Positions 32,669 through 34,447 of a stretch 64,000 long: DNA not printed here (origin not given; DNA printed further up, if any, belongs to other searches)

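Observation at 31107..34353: Translationally coupled three-gene cassette (HEPN-like / KGGVGR ParA-class ATPase / P-loop NTPase): candidate undescribed NTPase-driven conflict system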

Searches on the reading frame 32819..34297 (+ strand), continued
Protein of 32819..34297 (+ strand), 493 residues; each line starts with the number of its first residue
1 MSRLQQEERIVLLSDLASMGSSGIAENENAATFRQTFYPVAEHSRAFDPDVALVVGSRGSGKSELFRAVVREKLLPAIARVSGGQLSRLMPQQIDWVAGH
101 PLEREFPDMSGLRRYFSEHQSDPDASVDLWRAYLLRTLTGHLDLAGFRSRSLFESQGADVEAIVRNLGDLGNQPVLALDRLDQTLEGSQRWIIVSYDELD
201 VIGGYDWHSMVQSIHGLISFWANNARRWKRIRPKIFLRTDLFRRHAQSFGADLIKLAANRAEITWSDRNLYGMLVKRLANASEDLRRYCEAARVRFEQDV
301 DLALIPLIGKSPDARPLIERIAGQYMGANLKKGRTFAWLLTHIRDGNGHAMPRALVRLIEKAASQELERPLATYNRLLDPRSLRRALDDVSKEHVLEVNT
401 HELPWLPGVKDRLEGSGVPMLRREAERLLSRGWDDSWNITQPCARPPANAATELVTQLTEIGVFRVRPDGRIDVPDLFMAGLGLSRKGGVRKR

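Call 37: search_protein_families(library=padloc, proteins=[L024:4189-6264:+, L024:9470-12193:+, L026:142-3516:+, L040:4071-5405:+, L077:3359-6253:+, L017:6431-7441:+, L066:10640-13114:+, L081:803-1993:+, L077:9491-12817:+, L013:11575-16416:+], max_evalue=0.00001)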
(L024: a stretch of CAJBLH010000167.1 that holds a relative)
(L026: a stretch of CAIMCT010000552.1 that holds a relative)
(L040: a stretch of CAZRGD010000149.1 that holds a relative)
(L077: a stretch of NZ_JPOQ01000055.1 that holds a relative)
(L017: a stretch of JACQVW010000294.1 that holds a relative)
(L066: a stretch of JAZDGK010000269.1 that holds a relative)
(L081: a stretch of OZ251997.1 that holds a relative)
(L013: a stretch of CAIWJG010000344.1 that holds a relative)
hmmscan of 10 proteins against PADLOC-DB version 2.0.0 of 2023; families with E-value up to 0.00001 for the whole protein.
L024:4189-6264:+ (692 aa): 32 families (the best 25 are shown)
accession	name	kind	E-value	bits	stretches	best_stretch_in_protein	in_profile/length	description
PDLC02521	PglX|PglXI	-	1.9e-108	362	2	77-446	65-457/1174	PglX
PDLC03600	REase_MTase_IIG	-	1.4e-94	316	2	37-388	23-394/1205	Type IIG restriction enzyme-methyltransferase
PDLC02525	PglX|PglXI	-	6.3e-92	307.1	2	88-433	58-420/607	PglX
PDLC02523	PglX|PglXI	-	6.7e-88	293.8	2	268-652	302-679/1428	PglX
PDLC02528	PglX|PglXI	-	2.7e-79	265.1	3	56-264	42-234/1125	PglX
PDLC02527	PglX|PglXI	-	1.6e-67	226.3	2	330-670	360-684/1332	PglX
PDLC02641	DrmMI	-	8.8e-67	223.9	2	88-427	72-433/1161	DrmMI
PDLC02519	PglX|PglXI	-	8e-64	213.9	1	38-591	21-557/1241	PglX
PDLC02524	PglX|PglXI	-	3.8e-63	212.1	2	204-427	20-255/722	PglX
PDLC02526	PglX|PglXI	-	7.1e-56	187.9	2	58-324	47-312/640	PglX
PDLC02535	PglX|PglXI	-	3.9e-54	182.3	3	55-262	43-234/731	PglX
PDLC02518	PglX|PglXI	-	5.1e-53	178.2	3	294-436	308-454/1412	PglX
PDLC02522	PglX|PglXI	-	1.9e-52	176.3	3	509-598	594-682/1218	PglX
PDLC02517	PglX|PglXI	-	1e-24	85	1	513-664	9-145/707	PglX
PDLC02537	PglX|PglXI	-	2.4e-24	84.3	1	54-299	36-277/300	PglX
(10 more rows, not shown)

L024:9470-12193:+ (908 aa): 17 families
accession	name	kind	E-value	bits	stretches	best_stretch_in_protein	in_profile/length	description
PDLC02521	PglX|PglXI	-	4.3e-47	158.7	2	10-205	621-832/1174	PglX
PDLC03600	REase_MTase_IIG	-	7.6e-46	154.6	2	14-206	639-845/1205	Type IIG restriction enzyme-methyltransferase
PDLC02539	PglX|PglXI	-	6.6e-39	131.8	2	12-187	111-289/706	PglX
PDLC02516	PglX|PglXI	-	1.7e-37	127.4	2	12-203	25-231/593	PglX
PDLC02527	PglX|PglXI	-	9.7e-30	101.1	1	9-231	693-921/1332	PglX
PDLC02519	PglX|PglXI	-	1.4e-28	97.1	1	24-203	647-834/1241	PglX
PDLC02518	PglX|PglXI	-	1.6e-28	97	2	14-167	658-813/1412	PglX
PDLC02523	PglX|PglXI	-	1.5e-26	90.6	1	23-206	716-907/1428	PglX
PDLC02524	PglX|PglXI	-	1.7e-25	87.6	1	11-206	432-643/722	PglX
PDLC02528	PglX|PglXI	-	5.1e-22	75.5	1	436-582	865-1008/1125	PglX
PDLC02532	PglX|PglXI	-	2.3e-20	70.4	1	4-206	20-234/682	PglX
PDLC02517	PglX|PglXI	-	1.1e-18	65.1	1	49-189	191-337/707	PglX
PDLC02534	PglX|PglXI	-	6.9e-16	56.3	1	421-524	103-207/389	PglX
PDLC02641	DrmMI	-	1.3e-10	37.9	1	17-203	623-817/1161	DrmMI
PDLC03347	MTase_II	-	8.2e-10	36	1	45-238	271-453/488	Type II methyltransferase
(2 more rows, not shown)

L026:142-3516:+ (1125 aa): 12 families
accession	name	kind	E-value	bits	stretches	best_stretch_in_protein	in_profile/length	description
PDLC02471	BrxC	-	2.3e-100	335.3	1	5-1102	86-1152/1190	BrxC-PglY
PDLC02479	BrxC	-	1.9e-76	256.3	1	1-1049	76-1083/1172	BrxC-PglY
PDLC02476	BrxC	-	1.2e-46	157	1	4-807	88-874/1180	BrxC-PglY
PDLC02483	BrxC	-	1.4e-44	150.5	2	8-468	95-541/1212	BrxC-PglY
PDLC02489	BrxC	-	5.5e-38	128.7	1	67-1022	149-1069/1146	BrxC-PglY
PDLC02491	BrxC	-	2.4e-34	116.7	1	43-513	132-589/794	BrxC-PglY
PDLC02486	BrxC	-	1.8e-25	87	1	183-852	273-935/1207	BrxC-PglY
PDLC02474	BrxC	-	3.4e-25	86.3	1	127-487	209-579/1223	BrxC-PglY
PDLC02484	BrxC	-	3.1e-23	79.7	1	36-387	122-467/1186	BrxC-PglY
PDLC02493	BrxC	-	4.1e-19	66.2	1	2-469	80-525/1215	BrxC-PglY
PDLC02473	BrxC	-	9.2e-13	44.8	1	109-470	181-538/1277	BrxC-PglY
PDLC02779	SspC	-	2.6e-08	30.2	0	109-332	102-334/1054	SspC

L040:4071-5405:+ (445 aa): 3 families
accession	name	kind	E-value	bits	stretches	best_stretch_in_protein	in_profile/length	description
PDLC02394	pAgo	-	1.8e-14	50.5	1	48-372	55-390/1121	-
PDLC02402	Aga_SIR2-PNTD1-PNTD2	-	1.5e-11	41.2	1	203-348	354-486/876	Class I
PDLC02418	Aga_SIR2-Kinase-PNTD1-PNTD2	-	1.7e-06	24.5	1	221-350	229-366/756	Class I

L077:3359-6253:+ (965 aa): 7 families
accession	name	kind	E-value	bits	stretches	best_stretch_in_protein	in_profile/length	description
PDLC00660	HmaB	-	0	1579.4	1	2-950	8-958/967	DNA-adenine methylase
PDLC00661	HmaB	-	0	1482.9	1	3-948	8-962/973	DNA-adenine methylase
PDLC03352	MTase_II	-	1.4e-27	94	2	407-592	414-599/1023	Type II methyltransferase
PDLC03233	MTase_II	-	3.7e-25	86.6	1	400-779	353-709/731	Type II methyltransferase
PDLC02189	DUF1156_MTase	-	3.1e-22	76.7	2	128-172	163-207/944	-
PDLC03314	MTase_II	-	2.5e-13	47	1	554-717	541-681/944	Type II methyltransferase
PDLC03322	MTase_II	-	8.8e-06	22.8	0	132-168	68-104/446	Type II methyltransferase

L017:6431-7441:+ (337 aa): 1 family
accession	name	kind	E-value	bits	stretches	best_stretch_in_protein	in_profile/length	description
PDLC04559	PDC-M28B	-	1.4e-07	29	1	3-41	128-166/438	-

L066:10640-13114:+ (825 aa): 9 families
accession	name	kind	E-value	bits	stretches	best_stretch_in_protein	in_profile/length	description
PDLC02547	PglZ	-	8.9e-32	108.2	1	202-712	219-742/855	PglZ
PDLC02561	PglZ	-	1.1e-31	107.8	1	318-709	328-724/840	PglZ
PDLC02564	PglZ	-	1.2e-27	94.7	1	443-709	460-732/855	PglZ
PDLC02566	PglZ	-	9.1e-23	78.4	1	351-709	353-686/774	PglZ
PDLC02559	PglZ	-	9.5e-23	78.3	1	443-723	470-756/860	PglZ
PDLC02548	PglZ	-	6.7e-19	65.8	1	322-710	347-750/961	PglZ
PDLC02557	PglZ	-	2.2e-12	44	1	444-712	445-721/834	PglZ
PDLC02563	PglZ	-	1.7e-11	41.1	1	442-708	446-720/831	PglZ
PDLC02551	PglZ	-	2.5e-08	30.5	1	443-710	455-737/856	PglZ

L081:803-1993:+ (397 aa): 76 families (the best 25 are shown)
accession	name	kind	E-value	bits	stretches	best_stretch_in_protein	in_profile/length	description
PDLC04177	HEC-01A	-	2.3e-144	479.2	1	8-396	4-391/393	-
PDLC04175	HEC-01A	-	2e-56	189.6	2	185-397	147-362/363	-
PDLC04178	HEC-01A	-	3.5e-42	142.9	1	6-373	6-359/399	-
PDLC04182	HEC-01A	-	6.9e-41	138.6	1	28-393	29-400/406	-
PDLC04183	HEC-01A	-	4.3e-39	132.7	1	28-395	22-400/402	-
PDLC02980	AriA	-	3.1e-36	123.9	1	32-345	1-303/304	-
PDLC04176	HEC-01A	-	1.1e-31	108.5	2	216-394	186-366/371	-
PDLC04174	HEC-01A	-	2.9e-28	96.9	1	217-397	75-262/264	-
PDLC04144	HEC-01B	-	6.9e-25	86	1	9-393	3-389/395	-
PDLC04389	PDC-M07A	-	8.9e-25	85.6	2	258-370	266-399/443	-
PDLC04184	HEC-01A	-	1.4e-24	84.9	2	204-354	229-400/464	-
PDLC04180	HEC-01A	-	3.5e-24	83.7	1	239-373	208-349/382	-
PDLC04391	PDC-M07A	-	3.4e-23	80.3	1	10-360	3-365/412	-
PDLC04393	PDC-M07A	-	1.4e-21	75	2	274-361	280-370/435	-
PDLC04135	mad3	-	2.6e-21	74.6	2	277-393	259-374/374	mads_3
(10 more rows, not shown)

L077:9491-12817:+ (1109 aa): 2 families
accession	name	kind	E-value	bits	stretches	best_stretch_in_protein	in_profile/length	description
PDLC00662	HmaC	-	0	1147.1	1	166-1107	3-940/941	AAA+ ATPase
PDLC02192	DUF499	-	4.5e-41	138.6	1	207-856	34-636/1022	-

L013:11575-16416:+ (1614 aa): 36 families (the best 25 are shown)
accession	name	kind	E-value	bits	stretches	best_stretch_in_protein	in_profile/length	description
PDLC02521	PglX|PglXI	-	5.4e-138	459.8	3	38-464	24-457/1174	PglX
PDLC03600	REase_MTase_IIG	-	5.7e-126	420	3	507-885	469-844/1205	Type IIG restriction enzyme-methyltransferase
PDLC02523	PglX|PglXI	-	6.6e-106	353.5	2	278-883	302-904/1428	PglX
PDLC02527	PglX|PglXI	-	1.1e-95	319.6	1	78-884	81-895/1332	PglX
PDLC02528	PglX|PglXI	-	4.7e-90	300.8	3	522-858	459-769/1125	PglX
PDLC02525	PglX|PglXI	-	2.7e-82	275.3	2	89-460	59-428/607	PglX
PDLC02524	PglX|PglXI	-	1.5e-73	246.4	2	487-884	252-641/722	PglX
PDLC02518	PglX|PglXI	-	1.9e-73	245.9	3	292-883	297-851/1412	PglX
PDLC02519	PglX|PglXI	-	6.8e-73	243.9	2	63-605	42-556/1241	PglX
PDLC02641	DrmMI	-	1.4e-68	229.8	2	205-379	196-372/1161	DrmMI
PDLC02526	PglX|PglXI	-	3.4e-58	195.6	1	59-605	48-603/640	PglX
PDLC02522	PglX|PglXI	-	8.3e-58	194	3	529-884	598-943/1218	PglX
PDLC02535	PglX|PglXI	-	8.8e-41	138.1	3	206-275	173-237/731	PglX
PDLC02517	PglX|PglXI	-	1.1e-33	114.6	1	530-753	10-216/707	PglX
PDLC02516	PglX|PglXI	-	1.9e-27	94.2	2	702-883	37-231/593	PglX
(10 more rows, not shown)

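Call 40: search_solved_structures(query=A1, max_evalue=10, show_alignments=0)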
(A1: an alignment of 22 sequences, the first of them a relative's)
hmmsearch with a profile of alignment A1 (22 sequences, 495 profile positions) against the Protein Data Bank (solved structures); distinct sequences matched with E-value up to 10: 25.
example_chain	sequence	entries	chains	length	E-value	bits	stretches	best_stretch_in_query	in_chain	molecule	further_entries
9kff_A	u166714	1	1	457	0.012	17.7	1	7-79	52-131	Mitofusin FZO1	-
6c2u_A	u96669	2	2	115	0.02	16.9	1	39-85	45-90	phosphate-loop protein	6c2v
1us8_A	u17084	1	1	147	0.11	14.5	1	36-83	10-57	DNA DOUBLE-STRAND BREAK REPAIR RAD50 ATPASE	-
1f2t_A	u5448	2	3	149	0.11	14.4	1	36-83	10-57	RAD50 ABC-ATPASE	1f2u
1ii8_A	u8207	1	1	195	0.17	13.8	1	36-81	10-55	Rad50 ABC-ATPase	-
3qkr_A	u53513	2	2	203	0.19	13.7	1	36-80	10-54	DNA double-strand break repair rad50 ATPase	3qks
3qku_A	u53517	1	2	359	0.31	13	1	36-74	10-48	DNA double-strand break repair rad50 ATPase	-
4nch_A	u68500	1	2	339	0.4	12.6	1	36-76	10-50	DNA double-strand break repair Rad50 ATPase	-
3qkt_A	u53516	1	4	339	0.4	12.6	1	36-76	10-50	DNA double-strand break repair rad50 ATPase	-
4nci_A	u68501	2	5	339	0.4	12.6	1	36-76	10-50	DNA double-strand break repair Rad50 ATPase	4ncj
4nck_A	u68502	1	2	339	0.4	12.6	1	36-76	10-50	DNA double-strand break repair Rad50 ATPase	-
3aux_A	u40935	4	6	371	0.45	12.5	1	46-70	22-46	DNA double-strand break repair rad50 ATPase | DNA double-strand break repair Rad50 ATPase,DNA double-strand break repair Rad50 ATPase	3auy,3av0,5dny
5f3w_B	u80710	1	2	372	0.45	12.5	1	46-70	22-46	DNA double-strand break repair Rad50 ATPase,DNA double-strand break repair Rad50 ATPase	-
9kfe_A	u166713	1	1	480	0.45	12.5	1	7-79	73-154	Mitofusin FZO1,Mitofusin FZO1,Fzo1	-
1jx0_A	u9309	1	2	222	1.1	11.2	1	10-41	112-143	CHALCONE--FLAVONONE ISOMERASE 1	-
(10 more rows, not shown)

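Call 53: predict_structure(alignment_id=A1)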
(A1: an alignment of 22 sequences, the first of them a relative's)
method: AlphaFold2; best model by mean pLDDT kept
length: 493 residues; sequences in the alignment: 22
mean_pLDDT: 87.3   pTM: 0.87
mean pLDDT of the five models: 87.3, 86.0, 85.7, 84.7, 83.0
residues with pLDDT >= 90: 288; 70-90: 162; 50-70: 35; < 50: 8
segments of 3 or more residues with pLDDT < 50: 102-104, 490-493
pLDDT, mean of each block of 10 residues (from residue 1): 80 90 64 91 89 88 91 91 71 88 61 88 89 91 89 83 92 94 95 90 78 89 90 90 74 82 92 96 95 95 95 95 80 86 91 92 93 84 92 79 85 94 97 87 82 93 93 95 81 34
secondary structure, 60 per line:
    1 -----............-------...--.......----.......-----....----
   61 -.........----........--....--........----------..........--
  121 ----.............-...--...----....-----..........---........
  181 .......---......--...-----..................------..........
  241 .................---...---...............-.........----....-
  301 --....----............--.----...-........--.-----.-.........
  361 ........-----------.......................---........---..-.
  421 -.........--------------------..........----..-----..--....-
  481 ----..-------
elements in order: H6-17 H30-36 H41-47 E53-56 H62-70 H75-82 H85-88 E94-98 H109-118 H125-137 H151-154 H160-169 H173-187 E191-196 H207-224 E231-238 H239-257 E261-263 H267-281 H283-291 E296-299 E303-306 H311-322 H335-341 H352-368 H380-402 H406-413 H422-430 H451-460 H476-479

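Call 56: search_protein_families(library=padloc, alignment_id=A6, max_evalue=1e-8)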
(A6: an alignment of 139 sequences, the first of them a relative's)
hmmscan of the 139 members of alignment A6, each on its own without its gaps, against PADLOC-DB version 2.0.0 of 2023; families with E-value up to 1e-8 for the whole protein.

A. member 1, L002:5038-5832:- (265 aa): 0 families

B. families by the number of members that match (of 139 scanned): 151 families (the first 25 are shown)
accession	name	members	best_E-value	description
PDLC02521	PglX|PglXI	11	1.4e-66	PglX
PDLC03600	REase_MTase_IIG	10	6.6e-57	Type IIG restriction enzyme-methyltransferase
PDLC02523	PglX|PglXI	10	3.7e-55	PglX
PDLC02524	PglX|PglXI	10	5.5e-41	PglX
PDLC02527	PglX|PglXI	10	2e-37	PglX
PDLC02519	PglX|PglXI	9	3.8e-41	PglX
PDLC02518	PglX|PglXI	9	1.5e-34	PglX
PDLC02522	PglX|PglXI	8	3.1e-34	PglX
PDLC02528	PglX|PglXI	6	5.6e-161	PglX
PDLC02535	PglX|PglXI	6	3.6e-133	PglX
PDLC02525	PglX|PglXI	6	7.1e-59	PglX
PDLC02641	DrmMI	6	6.6e-38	DrmMI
PDLC02526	PglX|PglXI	6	1.6e-36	PglX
PDLC00660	HmaB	4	4.7e-198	DNA-adenine methylase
PDLC00661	HmaB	4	1.1e-181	DNA-adenine methylase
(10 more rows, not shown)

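Call 57: fold_search(model_id=the predicted structure, library=pdb)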
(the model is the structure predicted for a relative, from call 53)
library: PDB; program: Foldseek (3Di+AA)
matches with E <= 10: 498; with E <= 0.001: 6
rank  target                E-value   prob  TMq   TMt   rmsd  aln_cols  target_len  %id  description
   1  1w5t_C                1.6e-05  1.00  0.29  0.34  16.1       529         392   12  Structure of the Aeropyrum Pernix ORC2 protein (ADPNP-ADP complexes) (released 2004-10-05)
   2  1fnn_A                2.2e-05  1.00  0.29  0.35  16.4       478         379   12  CRYSTAL STRUCTURE OF CDC6P FROM PYROBACULUM AEROPHILUM (released 2000-10-04)
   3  1w5t_A                2.4e-05  1.00  0.36  0.42  13.5       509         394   13  Structure of the Aeropyrum Pernix ORC2 protein (ADPNP-ADP complexes) (released 2004-10-05)
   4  2qen                  8.1e-05  1.00  0.37  0.48   9.9       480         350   12  The walker-type atpase paby2304 of pyrococcus abyssi (released 2008-07-01)
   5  1w5s_B                1.5e-04  1.00  0.36  0.42   9.1       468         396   14  Structure of the Aeropyrum Pernix ORC2 protein (ADP form) (released 2004-10-05)
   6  1w5s_A                2.4e-04  1.00  0.31  0.37  11.6       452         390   13  Structure of the Aeropyrum Pernix ORC2 protein (ADP form) (released 2004-10-05)
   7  7uiy_C                1.2e-03  0.99  0.31  0.27  15.6       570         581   13  ClpAP complex bound to ClpS N-terminal extension, class IIIa (released 2022-10-26)
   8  9zll_A                4.2e-03  0.99  0.36  0.34  16.1       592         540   10  Complex of N-terminal BrxC walker B, BrxB, and N-termianl PglZ from the Acinetobacter BREX system (released 2026-04-08)
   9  8yd1_C                4.8e-03  0.95  0.29  0.26  16.7       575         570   11  CryoEM structure of M. tuberculosis ClpC1P1P2 complex bound to bortezomib, conformation 1 (released 2025-03-19)
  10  9zdx_A                6.4e-03  0.99  0.40  0.37  18.3       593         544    9  Dimer of ATPase BrxC containing a Walker B mutation and bound to ATP from the Acinetobacter BREX system (released 2026-04-08)
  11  7ufi_1                9.6e-03  1.00  0.31  0.45   9.5       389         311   12  VchTnsC AAA+ ATPase with DNA, single heptamer (released 2022-06-08)
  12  7cte_D                1.3e-02  0.96  0.28  0.32  16.2       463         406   12  Human Origin Recognition Complex, ORC2-5 (released 2021-01-06)
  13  3syk_A                1.6e-02  0.66  0.18  0.28  15.9       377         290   13  Crystal structure of the AAA+ protein CbbX, selenomethionine structure (released 2011-11-09)
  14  5kwa_A                1.8e-02  0.91  0.26  0.27  16.6       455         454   11  complete structure of the Mycobacterium tuberculosis proteasomal ATPase Mpa (released 2017-06-07)
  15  9gi1_b                2.5e-02  0.96  0.28  0.24  16.0       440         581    9  Structure of the S.aureus MecA/ClpC/ClpP degradation system (released 2025-08-20)
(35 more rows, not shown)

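Call 74: search_dna_similar(query=window:32819-34297:+, collection=plasmids, mode=protein, max_rows=15)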
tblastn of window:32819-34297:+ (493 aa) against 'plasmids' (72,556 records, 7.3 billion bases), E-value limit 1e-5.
Records with a match: 24; places in all: 25; records where one place covers at least 80% of the query: 19.
Best place of each record, by identity: <60% 24.
By first word of the organism name: Streptomyces 6; Burkholderia 3; Ralstonia 3; Enterobacter 2; Calothrix 1; Candidatus 1; Sphaerotilus 1; Skermanella 1; Tistrella 1; Nostoc 1; and 4 more.
By predicted mobility (MOB-suite, as given by PLSDB): non-mobilizable 14; conjugative 5; mobilizable 5.
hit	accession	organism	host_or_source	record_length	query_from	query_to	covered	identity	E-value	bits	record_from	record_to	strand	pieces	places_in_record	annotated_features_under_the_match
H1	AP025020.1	Calothrix sp. PCC 7716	-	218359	1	492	100%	29.8%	9e-60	220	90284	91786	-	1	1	hypothetical protein (x2)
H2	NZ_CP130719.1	Streptomyces sp. NBC_01334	-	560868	15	490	97%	27.1%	1e-20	103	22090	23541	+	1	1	hypothetical protein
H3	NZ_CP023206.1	Burkholderia glumae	Oryza sativa,Cell culture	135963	36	491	92%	27.3%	3e-28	126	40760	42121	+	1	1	hypothetical protein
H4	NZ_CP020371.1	Candidatus Thiodictyon syntrophicum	meromictic lake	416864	9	491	98%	25.6%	3e-21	105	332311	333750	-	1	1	KAP family NTPase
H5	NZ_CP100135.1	Burkholderia glumae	cell culture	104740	36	491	92%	27.0%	2e-27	124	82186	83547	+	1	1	hypothetical protein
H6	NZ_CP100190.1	Burkholderia glumae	cell culture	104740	36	491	92%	27.0%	2e-27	124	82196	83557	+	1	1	hypothetical protein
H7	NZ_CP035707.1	Sphaerotilus sulfidivorans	cell culture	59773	26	490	94%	26.0%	1e-16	91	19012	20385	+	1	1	hypothetical protein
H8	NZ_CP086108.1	Skermanella mucosa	single cell,crude oil contaminated ...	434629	7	491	98%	24.8%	1e-15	88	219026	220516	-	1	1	hypothetical protein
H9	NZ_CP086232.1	Streptomyces clavuligerus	whole organism,soil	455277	38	492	92%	26.1%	4e-12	77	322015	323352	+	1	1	hypothetical protein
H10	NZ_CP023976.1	Streptomyces alboflavus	cell culture,peony rhizosphere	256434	37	492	92%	25.8%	6e-14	82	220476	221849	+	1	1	hypothetical protein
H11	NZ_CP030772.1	Streptomyces sp. YIM 121038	pure culture,soil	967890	37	492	92%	25.3%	6e-14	82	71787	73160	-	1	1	hypothetical protein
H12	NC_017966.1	Tistrella mobilis KA081020-065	-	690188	25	491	95%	24.5%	1e-21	106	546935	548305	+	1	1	hypothetical protein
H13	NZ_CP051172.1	Ralstonia pseudosolanacearum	Whole organism,potato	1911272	35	490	92%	24.9%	5e-22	107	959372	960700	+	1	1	none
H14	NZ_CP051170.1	Ralstonia pseudosolanacearum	Whole organism,potato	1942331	35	490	92%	24.9%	5e-22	107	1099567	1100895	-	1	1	none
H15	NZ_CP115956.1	Ralstonia pseudosolanacearum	Solanum tuberosum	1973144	35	490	92%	24.9%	5e-22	107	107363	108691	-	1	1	none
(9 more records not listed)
